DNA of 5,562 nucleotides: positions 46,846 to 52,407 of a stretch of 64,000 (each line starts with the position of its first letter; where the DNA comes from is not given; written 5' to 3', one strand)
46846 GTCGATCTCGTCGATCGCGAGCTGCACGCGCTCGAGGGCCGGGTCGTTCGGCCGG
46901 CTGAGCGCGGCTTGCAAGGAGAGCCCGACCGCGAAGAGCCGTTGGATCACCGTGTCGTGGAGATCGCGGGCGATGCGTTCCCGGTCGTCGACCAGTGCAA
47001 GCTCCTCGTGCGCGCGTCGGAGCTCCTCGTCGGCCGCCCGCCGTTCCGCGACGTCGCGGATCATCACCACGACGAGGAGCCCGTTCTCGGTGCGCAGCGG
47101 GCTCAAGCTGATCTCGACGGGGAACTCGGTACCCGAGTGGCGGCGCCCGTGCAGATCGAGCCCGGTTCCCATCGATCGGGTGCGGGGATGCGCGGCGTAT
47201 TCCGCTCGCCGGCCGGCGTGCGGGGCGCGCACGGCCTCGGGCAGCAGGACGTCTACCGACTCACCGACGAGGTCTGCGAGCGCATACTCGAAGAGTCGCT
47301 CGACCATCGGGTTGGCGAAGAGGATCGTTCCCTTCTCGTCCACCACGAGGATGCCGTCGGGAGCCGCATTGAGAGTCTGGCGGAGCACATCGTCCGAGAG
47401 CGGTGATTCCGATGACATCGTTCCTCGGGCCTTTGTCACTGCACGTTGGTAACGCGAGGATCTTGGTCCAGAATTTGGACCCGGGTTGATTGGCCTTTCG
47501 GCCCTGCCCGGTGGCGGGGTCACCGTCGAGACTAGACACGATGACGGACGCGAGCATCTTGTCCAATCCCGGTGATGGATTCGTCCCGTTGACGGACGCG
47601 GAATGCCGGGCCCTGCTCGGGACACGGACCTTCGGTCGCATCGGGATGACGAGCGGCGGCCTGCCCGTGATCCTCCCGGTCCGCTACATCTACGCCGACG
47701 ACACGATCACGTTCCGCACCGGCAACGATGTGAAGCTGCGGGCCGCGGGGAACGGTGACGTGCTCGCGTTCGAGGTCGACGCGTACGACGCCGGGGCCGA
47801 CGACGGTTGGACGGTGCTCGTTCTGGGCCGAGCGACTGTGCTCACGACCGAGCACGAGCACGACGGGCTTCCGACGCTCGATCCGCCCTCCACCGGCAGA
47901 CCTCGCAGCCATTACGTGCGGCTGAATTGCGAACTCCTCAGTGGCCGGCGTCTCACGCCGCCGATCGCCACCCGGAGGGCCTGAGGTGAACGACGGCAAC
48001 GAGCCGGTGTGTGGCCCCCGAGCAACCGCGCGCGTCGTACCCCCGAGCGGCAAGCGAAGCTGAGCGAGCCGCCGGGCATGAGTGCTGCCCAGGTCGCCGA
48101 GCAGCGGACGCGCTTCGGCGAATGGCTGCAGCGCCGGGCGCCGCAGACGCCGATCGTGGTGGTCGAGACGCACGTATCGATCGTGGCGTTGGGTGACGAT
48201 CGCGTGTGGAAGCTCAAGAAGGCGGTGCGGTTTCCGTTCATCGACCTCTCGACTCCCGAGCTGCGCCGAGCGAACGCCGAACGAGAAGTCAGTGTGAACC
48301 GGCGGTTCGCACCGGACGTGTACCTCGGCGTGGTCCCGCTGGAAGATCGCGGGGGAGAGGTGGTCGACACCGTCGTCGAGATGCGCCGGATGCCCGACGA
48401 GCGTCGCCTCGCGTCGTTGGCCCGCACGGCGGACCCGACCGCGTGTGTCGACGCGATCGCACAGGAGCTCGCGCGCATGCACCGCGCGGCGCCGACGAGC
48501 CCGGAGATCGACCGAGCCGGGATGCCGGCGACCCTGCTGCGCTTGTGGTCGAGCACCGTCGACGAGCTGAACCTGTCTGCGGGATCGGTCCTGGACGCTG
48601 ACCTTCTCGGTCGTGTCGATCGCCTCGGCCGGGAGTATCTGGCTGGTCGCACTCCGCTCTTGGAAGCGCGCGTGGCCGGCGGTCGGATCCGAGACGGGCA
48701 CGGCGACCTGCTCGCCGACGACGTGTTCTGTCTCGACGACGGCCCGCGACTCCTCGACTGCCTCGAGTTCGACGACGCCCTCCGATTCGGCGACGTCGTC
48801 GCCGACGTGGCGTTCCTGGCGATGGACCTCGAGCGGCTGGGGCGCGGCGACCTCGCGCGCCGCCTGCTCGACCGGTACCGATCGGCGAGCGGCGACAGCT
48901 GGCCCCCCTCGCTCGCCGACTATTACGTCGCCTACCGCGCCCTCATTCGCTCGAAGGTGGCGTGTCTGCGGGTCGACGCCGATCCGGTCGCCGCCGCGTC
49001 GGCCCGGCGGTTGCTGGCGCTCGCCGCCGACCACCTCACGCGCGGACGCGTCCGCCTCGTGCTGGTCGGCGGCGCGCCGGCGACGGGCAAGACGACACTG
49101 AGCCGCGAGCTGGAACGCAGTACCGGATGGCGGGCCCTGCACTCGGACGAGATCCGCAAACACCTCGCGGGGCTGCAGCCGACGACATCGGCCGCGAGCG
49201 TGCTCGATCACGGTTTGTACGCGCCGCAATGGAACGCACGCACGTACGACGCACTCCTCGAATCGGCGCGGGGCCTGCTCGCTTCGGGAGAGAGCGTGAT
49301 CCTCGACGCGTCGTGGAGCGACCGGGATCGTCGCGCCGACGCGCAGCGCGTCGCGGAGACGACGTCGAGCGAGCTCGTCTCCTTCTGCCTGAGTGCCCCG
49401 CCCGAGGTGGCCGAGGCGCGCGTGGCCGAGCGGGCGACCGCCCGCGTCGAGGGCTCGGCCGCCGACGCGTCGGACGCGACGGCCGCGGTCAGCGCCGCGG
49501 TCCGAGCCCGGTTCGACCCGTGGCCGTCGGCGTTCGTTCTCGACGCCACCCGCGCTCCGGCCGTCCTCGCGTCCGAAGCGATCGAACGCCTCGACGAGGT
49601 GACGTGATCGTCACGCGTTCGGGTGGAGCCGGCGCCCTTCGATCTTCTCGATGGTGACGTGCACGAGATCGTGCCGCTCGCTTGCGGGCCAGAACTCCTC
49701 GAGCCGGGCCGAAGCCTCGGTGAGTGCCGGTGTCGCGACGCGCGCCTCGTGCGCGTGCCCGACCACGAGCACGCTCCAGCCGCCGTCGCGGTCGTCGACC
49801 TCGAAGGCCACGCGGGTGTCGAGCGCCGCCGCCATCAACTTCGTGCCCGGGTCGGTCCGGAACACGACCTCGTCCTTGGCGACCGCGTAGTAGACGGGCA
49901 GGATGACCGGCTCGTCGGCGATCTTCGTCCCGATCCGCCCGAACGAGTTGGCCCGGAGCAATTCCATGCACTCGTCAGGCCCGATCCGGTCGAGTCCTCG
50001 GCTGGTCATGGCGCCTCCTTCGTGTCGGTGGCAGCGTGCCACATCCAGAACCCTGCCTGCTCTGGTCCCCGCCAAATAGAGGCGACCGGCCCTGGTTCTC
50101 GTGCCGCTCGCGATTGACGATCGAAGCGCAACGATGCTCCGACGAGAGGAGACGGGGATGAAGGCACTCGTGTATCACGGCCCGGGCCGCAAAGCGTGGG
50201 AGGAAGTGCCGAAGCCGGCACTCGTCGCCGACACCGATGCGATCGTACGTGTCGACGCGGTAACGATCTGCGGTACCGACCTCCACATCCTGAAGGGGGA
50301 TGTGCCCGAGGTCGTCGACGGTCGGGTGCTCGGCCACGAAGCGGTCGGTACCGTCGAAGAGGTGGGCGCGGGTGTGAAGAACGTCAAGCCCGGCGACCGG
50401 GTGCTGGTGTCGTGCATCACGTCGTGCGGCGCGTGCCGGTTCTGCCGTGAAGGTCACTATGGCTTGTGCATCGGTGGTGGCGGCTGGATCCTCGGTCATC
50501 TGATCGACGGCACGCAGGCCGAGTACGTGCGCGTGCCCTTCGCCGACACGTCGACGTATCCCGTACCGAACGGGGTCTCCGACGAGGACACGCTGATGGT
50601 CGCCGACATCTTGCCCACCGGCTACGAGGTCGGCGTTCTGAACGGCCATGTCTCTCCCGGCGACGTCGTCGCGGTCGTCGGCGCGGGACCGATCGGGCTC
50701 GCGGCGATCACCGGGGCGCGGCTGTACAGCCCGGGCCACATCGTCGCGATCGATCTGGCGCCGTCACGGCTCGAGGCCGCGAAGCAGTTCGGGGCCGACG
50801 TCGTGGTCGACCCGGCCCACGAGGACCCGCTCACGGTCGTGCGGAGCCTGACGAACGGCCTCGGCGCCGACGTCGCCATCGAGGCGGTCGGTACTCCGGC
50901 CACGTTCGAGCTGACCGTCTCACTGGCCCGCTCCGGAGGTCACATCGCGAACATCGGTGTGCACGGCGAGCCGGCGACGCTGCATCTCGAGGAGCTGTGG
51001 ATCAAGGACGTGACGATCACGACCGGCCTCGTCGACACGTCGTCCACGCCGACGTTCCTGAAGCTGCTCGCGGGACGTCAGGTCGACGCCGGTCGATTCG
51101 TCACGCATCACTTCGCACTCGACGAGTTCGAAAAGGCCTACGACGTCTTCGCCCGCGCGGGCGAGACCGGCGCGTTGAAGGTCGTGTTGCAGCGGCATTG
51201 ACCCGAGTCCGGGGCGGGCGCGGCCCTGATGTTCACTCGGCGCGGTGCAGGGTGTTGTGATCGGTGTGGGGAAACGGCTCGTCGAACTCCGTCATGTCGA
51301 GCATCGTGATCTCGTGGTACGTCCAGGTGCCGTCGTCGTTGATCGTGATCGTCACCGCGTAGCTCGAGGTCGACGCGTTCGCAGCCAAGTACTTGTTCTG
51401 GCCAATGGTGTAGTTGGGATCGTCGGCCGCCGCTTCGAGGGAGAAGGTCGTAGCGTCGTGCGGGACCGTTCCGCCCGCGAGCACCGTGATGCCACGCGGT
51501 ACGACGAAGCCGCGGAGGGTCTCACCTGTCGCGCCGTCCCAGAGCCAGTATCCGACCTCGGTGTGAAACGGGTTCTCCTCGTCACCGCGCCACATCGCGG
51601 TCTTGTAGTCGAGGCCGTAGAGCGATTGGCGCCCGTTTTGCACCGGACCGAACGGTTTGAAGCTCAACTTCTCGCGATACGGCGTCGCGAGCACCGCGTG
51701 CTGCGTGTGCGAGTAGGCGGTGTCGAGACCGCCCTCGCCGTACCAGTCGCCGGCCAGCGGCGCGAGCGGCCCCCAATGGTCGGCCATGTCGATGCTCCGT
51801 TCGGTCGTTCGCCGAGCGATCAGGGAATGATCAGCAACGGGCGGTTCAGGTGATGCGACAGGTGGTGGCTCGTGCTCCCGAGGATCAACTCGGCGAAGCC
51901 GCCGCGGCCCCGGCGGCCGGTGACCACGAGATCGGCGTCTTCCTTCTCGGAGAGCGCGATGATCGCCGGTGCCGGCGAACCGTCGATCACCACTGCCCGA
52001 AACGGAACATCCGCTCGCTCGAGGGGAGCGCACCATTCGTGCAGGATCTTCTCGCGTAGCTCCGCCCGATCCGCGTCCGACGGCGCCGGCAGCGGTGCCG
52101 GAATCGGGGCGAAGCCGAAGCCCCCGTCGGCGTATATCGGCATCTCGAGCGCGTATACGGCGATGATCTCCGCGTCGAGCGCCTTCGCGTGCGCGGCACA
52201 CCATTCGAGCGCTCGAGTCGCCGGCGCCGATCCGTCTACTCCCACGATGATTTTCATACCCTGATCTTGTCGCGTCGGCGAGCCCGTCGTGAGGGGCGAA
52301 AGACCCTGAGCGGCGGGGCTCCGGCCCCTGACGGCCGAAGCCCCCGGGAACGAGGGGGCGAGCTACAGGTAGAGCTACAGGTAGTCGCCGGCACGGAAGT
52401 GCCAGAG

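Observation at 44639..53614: DevR/DosR-centred dormancy island with four PPOX paralogues and an uncoupled PAS kinase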

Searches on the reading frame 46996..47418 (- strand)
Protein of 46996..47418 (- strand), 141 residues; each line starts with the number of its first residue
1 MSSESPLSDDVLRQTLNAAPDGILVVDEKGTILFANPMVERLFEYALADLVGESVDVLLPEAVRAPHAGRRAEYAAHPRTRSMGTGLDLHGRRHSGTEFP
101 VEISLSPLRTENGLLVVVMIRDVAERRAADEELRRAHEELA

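Call 25: search_solved_structures(query=window:46996-47418:-, max_evalue=0.001, show_alignments=5)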
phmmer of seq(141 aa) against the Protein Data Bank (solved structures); distinct sequences matched with E-value up to 0.001: 17.
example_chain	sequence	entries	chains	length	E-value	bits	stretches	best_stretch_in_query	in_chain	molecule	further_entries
10jx_A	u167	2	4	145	3.3e-16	62.6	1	14-124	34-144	Multi-sensor signal transduction histidine kinase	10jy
1y28_A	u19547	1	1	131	2e-14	56.8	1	11-133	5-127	Sensor protein fixL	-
1dp6_A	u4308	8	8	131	2.8e-14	56.4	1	11-133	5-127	FIXL PROTEIN | SENSOR PROTEIN FIXL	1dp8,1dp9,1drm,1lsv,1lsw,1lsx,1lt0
8js5_A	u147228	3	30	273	4.5e-14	55.7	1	11-140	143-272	Sensor protein FixL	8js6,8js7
2cmn_A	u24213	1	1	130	4.6e-14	55.7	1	12-133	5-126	SENSOR PROTEIN FIXL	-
1xj4_A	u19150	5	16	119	1.4e-12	50.9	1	19-132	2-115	Sensor protein fixL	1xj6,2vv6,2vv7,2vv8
1d06_A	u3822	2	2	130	2e-12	50.4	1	9-123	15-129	nitrogen fixation regulatory protein fixL | FIXL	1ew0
1xj2_A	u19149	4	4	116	2.2e-11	47.1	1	21-132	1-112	Sensor protein fixL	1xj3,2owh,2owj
1v9y_A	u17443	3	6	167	2.3e-09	40.5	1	11-134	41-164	Heme pas sensor protein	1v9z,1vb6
9bgv_A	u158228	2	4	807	5.5e-09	39.3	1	11-135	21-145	Oxygen sensor protein DosP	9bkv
9cdr_A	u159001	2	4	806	7.5e-09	38.8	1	11-135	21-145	Oxygen sensor protein DosP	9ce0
9clo_A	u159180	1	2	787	1.1e-08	38.3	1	22-135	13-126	Oxygen sensor protein DosP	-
9cmf_A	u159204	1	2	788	1.6e-08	37.8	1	22-135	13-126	Oxygen sensor protein DosP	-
9qq6_A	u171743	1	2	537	1.7e-08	37.7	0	6-131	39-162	histidine kinase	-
1s66_L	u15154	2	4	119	3.6e-08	36.6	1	16-123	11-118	Hypothetical protein yddU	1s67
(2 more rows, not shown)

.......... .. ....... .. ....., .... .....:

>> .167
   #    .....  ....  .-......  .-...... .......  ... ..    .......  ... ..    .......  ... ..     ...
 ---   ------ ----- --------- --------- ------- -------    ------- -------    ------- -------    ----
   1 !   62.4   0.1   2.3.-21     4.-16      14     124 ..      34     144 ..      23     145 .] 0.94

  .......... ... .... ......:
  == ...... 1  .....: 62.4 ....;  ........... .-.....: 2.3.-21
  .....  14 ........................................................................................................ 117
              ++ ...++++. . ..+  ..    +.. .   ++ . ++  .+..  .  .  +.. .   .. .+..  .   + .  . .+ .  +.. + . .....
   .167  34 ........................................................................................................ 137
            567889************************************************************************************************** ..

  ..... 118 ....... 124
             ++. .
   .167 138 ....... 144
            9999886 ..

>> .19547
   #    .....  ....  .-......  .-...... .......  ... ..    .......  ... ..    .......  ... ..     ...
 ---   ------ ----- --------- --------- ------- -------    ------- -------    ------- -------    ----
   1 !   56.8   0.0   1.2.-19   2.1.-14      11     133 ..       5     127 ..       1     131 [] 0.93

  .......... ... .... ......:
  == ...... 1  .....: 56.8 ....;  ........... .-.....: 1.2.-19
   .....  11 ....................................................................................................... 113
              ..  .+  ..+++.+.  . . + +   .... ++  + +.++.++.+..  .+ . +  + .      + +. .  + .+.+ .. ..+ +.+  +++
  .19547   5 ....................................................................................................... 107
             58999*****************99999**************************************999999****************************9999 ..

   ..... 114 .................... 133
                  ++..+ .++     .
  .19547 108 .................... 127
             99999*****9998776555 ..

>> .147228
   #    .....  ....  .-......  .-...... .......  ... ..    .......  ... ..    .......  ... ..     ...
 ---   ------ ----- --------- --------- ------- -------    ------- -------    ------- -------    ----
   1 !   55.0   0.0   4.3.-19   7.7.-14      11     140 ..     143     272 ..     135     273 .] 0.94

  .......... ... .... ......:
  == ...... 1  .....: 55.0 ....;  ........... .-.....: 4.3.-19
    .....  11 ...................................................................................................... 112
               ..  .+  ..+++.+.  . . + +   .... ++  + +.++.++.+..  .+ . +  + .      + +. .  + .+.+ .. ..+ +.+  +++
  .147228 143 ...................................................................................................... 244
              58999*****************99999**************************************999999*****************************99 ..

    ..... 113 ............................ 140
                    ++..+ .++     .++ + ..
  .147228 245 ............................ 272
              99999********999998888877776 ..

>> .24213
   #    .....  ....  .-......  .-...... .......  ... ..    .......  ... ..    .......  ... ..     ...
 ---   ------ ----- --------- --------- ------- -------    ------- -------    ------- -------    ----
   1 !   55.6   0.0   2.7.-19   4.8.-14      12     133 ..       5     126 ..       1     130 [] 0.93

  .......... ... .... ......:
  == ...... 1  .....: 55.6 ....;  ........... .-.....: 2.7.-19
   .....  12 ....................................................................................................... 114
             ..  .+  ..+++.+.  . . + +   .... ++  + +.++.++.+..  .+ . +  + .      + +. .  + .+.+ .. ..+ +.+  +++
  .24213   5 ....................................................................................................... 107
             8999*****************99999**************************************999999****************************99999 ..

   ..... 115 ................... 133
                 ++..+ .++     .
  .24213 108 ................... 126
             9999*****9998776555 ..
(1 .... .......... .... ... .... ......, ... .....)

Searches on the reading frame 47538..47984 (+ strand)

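Call 6: search_protein_families(library=pfam, proteins=[window:47538-47984:+])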
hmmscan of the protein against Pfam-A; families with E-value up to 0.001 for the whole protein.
window:47538-47984:+ (148 aa): 1 family
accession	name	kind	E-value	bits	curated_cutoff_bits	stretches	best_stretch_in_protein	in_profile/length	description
PF12900.13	Pyridox_ox_2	-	1.9e-19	70.5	27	1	20-138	2-140/140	Pyridoxamine 5'-phosphate oxidase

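Call 39: search_protein_families(library=ncbifam, proteins=[window:47538-47984:+], max_evalue=0.001)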
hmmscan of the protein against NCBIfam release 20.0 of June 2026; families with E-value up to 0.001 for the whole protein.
window:47538-47984:+ (148 aa): 0 families

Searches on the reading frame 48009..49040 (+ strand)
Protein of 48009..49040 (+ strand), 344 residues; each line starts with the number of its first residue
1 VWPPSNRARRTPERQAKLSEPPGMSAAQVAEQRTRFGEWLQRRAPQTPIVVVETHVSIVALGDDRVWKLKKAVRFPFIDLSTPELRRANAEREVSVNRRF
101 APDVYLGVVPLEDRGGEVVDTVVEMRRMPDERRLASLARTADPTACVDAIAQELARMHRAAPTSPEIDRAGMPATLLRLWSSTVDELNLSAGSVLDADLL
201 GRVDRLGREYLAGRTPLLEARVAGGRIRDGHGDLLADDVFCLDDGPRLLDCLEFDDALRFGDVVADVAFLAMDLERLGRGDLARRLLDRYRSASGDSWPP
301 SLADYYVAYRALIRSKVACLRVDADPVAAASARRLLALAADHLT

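Call 60: search_protein_families(library=pfam, proteins=[window:48009-49040:+], max_evalue=1)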
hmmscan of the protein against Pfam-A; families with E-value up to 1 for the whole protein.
window:48009-49040:+ (344 aa): 1 family
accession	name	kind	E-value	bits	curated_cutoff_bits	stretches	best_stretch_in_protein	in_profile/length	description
PF14606.12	Lipase_GDSL_3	-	0.33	11.6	27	1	22-57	69-104/178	GDSL-like Lipase/Acylhydrolase family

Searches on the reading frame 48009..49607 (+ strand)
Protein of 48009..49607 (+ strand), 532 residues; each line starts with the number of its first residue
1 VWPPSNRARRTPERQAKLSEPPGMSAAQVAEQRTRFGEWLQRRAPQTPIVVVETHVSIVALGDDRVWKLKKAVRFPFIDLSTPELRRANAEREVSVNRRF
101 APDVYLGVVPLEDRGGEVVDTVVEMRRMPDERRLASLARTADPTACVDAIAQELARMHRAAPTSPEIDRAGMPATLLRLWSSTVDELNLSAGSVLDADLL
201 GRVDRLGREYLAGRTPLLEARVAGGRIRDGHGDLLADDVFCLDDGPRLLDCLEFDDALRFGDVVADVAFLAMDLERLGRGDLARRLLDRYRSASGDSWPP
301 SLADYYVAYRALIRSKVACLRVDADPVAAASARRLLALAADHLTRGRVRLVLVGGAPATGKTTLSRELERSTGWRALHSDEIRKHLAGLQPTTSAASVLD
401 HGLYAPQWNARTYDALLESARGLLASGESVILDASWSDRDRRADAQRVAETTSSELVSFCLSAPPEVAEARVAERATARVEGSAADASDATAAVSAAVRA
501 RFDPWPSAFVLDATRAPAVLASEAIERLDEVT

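Call 6: search_protein_families(library=pfam, proteins=[window:48009-49607:+])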
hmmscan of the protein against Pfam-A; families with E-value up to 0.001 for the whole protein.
window:48009-49607:+ (532 aa): 4 families
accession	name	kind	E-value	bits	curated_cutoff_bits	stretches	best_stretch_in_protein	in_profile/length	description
PF13671.12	AAA_33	-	5.8e-24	85.5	27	1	350-504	1-142/143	AAA domain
PF13238.12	AAA_18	-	5.8e-08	33.7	29.4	1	351-481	1-117/128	AAA domain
PF07931.18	CPT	-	1.1e-05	25.7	22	1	349-489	2-141/172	Chloramphenicol phosphotransferase-like protein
PF06414.18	Zeta_toxin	-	0.00012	22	22.3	1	345-479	13-147/199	Zeta toxin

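Call 39: search_protein_families(library=ncbifam, proteins=[window:48009-49607:+], max_evalue=0.001)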
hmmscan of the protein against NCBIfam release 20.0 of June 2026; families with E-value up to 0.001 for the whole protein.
window:48009-49607:+ (532 aa): 1 family
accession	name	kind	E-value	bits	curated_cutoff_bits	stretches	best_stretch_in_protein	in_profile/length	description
NF005115.0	PRK06547.1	equivalog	3.3e-05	23.3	173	1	337-393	4-61/172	hypothetical protein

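Call 59: search_solved_structures(query=window:48009-49607:+, max_evalue=0.01)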
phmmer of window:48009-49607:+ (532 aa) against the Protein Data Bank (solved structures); distinct sequences matched with E-value up to 0.01: 1.
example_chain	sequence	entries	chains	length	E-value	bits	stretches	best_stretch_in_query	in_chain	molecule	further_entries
1shk_A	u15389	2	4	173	0.0081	18.2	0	352-525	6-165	SHIKIMATE KINASE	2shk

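Call 61: find_homologous_proteins(query=window:48009-49607:+, max_evalue=0.00001)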
Query window:48009-49607:+ (532 aa): 6451 proteins with E <= 0.00001 among 8000 candidates; the best 120 are listed.
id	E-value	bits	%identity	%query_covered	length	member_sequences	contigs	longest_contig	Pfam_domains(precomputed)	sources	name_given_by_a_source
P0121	0.0e+0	1090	100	96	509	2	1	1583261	PF07931.19,PF13671.13,PF13238.13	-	-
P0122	1.1e-212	725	68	95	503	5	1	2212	PF06414.19,PF13671.13,PF13238.13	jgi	jgi:uncharacterized protein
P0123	1.2e-206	706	68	95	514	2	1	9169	PF13671.13,PF13238.13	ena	-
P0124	1.8e-204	698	66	95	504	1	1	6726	PF13671.13,PF13238.13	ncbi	-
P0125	1.7e-202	692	66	95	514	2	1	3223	PF13671.13,PF13238.13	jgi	-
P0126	3.3e-192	658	64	95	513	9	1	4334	PF06414.19,PF13671.13,PF13238.13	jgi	jgi:aminoglycoside phosphotransferase family enzyme/predicted kinase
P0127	5.4e-191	654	63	95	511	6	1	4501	PF13671.13,PF13238.13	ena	-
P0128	8.5e-191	653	64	94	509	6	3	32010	PF06414.19,PF13671.13,PF13238.13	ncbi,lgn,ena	-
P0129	3.5e-190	651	65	94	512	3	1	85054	PF06414.19,PF13604.13,PF13521.13,PF13671.13,PF13238.13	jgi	-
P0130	4.0e-190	651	65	94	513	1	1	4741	PF13671.13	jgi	-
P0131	7.2e-188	644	63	94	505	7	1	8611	PF13671.13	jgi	-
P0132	7.4e-186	637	64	94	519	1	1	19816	PF13671.13,PF13238.13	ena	-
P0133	6.0e-185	634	63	94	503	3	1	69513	PF06414.19,PF13671.13,PF13238.13,PF13191.13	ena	-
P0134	4.0e-183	628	61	94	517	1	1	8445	PF06414.19,PF13521.13,PF13671.13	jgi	jgi:uncharacterized protein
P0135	4.3e-180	618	62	94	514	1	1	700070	PF13671.13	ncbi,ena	-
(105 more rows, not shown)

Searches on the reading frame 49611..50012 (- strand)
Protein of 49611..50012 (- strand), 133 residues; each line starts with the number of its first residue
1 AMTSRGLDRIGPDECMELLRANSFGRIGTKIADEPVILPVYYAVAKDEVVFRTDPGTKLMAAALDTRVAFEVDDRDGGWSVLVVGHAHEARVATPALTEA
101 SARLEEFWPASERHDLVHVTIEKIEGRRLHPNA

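Call 6: search_protein_families(library=pfam, proteins=[window:49611-50012:-])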
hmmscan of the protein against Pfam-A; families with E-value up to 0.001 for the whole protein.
window:49611-50012:- (133 aa): 1 family
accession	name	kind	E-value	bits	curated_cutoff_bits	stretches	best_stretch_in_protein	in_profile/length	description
PF12900.13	Pyridox_ox_2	-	5.5e-22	78.7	27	1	13-128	3-140/140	Pyridoxamine 5'-phosphate oxidase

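Call 39: search_protein_families(library=ncbifam, proteins=[window:49611-50012:-], max_evalue=0.001)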
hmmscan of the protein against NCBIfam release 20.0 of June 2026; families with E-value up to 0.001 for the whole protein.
window:49611-50012:- (133 aa): 1 family
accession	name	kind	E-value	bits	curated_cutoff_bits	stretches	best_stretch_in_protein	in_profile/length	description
TIGR03618.1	Rv1155_F420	subfamily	0.00033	20.9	79.05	1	17-108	3-98/127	TIGR03618 family F420-dependent PPOX class oxidoreductase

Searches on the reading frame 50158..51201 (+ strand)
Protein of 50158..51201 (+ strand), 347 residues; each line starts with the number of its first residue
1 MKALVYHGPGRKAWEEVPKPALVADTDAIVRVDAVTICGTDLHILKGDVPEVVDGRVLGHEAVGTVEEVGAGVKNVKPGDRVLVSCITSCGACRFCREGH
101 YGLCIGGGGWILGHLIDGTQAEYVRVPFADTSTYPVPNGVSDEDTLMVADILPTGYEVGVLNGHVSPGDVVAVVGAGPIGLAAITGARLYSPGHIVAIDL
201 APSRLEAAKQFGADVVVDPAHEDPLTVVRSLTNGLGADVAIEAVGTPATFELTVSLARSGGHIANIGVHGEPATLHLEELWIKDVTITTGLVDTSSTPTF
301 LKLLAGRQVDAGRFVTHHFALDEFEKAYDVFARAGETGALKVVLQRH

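Call 6: search_protein_families(library=pfam, proteins=[window:50158-51201:+])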
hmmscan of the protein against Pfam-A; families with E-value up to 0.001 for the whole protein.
window:50158-51201:+ (347 aa): 3 families
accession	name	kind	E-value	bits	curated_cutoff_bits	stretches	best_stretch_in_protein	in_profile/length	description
PF08240.17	ADH_N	-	3.2e-27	95.3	23.5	1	25-130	2-98/104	Alcohol dehydrogenase GroES-like domain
PF00107.32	ADH_zinc_N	-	2.4e-25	89.4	31.8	1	178-304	1-127/129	Zinc-binding dehydrogenase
PF13602.12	ADH_zinc_N_2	-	8.1e-05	24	27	1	211-338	1-130/134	Zinc-binding dehydrogenase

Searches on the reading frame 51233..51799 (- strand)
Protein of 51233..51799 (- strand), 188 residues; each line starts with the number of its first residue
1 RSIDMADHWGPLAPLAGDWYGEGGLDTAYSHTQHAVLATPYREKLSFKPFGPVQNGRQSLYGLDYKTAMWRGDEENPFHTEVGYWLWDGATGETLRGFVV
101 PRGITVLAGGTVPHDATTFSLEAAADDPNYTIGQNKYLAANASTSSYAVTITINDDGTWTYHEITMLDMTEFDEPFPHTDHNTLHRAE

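Call 6: search_protein_families(library=pfam, proteins=[window:51233-51799:-])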
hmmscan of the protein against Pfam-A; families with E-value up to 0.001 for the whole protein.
window:51233-51799:- (188 aa): 1 family
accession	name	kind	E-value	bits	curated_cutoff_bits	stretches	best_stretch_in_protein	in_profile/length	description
PF08768.17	THAP4_heme-bd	-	1.7e-21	77.3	25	1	10-186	3-151/151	THAP4-like, heme-binding beta-barrel domain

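Call 39: search_protein_families(library=ncbifam, proteins=[window:51233-51799:-], max_evalue=0.001)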
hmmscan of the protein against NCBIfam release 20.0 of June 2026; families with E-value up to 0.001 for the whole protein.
window:51233-51799:- (188 aa): 1 family
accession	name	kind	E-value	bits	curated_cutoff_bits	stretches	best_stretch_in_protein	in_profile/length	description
NF040572.1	heme_bind_FMP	domain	2.7e-19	69.9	150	1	10-113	2-130/273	heme-binding protein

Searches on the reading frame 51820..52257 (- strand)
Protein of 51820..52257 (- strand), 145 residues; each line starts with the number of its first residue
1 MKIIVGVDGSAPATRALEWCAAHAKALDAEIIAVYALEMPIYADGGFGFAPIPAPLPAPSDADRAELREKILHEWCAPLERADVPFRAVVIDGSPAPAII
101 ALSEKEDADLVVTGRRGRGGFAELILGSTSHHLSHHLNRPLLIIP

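Call 6: search_protein_families(library=pfam, proteins=[window:51820-52257:-])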
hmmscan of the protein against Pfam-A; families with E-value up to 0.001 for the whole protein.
window:51820-52257:- (145 aa): 1 family
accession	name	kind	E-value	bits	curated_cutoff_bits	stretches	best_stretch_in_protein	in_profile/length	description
PF00582.32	Usp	-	1.2e-29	104.2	24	1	2-145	4-141/141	Universal stress protein family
